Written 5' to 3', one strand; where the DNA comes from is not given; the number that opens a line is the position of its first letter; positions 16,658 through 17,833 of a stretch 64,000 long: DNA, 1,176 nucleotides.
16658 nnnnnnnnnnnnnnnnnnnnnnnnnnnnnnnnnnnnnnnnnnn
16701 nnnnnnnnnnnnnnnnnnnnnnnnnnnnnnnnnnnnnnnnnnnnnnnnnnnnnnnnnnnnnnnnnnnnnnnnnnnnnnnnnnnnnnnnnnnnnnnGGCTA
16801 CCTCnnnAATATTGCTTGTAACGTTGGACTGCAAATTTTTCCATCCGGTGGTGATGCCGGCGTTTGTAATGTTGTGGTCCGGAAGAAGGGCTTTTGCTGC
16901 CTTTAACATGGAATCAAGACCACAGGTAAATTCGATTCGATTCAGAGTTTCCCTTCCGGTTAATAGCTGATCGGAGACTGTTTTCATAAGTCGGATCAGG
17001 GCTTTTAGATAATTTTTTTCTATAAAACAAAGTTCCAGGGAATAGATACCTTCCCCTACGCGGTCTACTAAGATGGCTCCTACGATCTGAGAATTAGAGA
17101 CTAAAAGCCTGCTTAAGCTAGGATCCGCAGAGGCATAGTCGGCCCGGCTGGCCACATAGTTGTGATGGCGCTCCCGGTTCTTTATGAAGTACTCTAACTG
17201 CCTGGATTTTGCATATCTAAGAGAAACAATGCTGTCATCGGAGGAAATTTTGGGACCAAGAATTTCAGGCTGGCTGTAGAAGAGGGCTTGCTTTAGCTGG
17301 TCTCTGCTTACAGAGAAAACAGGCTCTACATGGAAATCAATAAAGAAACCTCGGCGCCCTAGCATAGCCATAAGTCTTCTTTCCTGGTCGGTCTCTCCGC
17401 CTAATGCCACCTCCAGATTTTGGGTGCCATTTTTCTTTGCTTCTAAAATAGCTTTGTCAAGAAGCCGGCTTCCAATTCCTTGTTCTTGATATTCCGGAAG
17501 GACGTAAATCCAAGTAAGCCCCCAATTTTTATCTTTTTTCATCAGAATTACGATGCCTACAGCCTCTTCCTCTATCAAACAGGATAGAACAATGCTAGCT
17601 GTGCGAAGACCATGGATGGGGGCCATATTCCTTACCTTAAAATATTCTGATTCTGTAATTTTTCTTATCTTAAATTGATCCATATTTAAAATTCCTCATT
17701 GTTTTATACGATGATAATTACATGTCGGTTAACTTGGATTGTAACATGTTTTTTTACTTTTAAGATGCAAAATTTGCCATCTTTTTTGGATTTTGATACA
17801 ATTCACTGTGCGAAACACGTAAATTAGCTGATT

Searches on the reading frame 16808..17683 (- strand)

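Call 59: search_protein_families(library=pfam, proteins=[window:16808-17683:-], max_evalue=0.01)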
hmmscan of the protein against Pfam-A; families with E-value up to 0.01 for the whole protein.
window:16808-17683:- (292 aa): 4 families
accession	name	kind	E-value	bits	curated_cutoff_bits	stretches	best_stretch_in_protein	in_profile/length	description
PF00583.31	Acetyltransf_1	-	1e-10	42.4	20.7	1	30-109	34-112/116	Acetyltransferase (GNAT) family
PF13508.13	Acetyltransf_7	-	4.5e-10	40.2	27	1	36-88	9-63/84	Acetyltransferase (GNAT) domain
PF13673.13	Acetyltransf_10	-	1.4e-07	31.9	23.6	1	31-90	32-90/128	Acetyltransferase (GNAT) domain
PF14542.12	Acetyltransf_CG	-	0.00084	19.9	30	1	42-87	12-58/80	GCN5-related N-acetyl-transferase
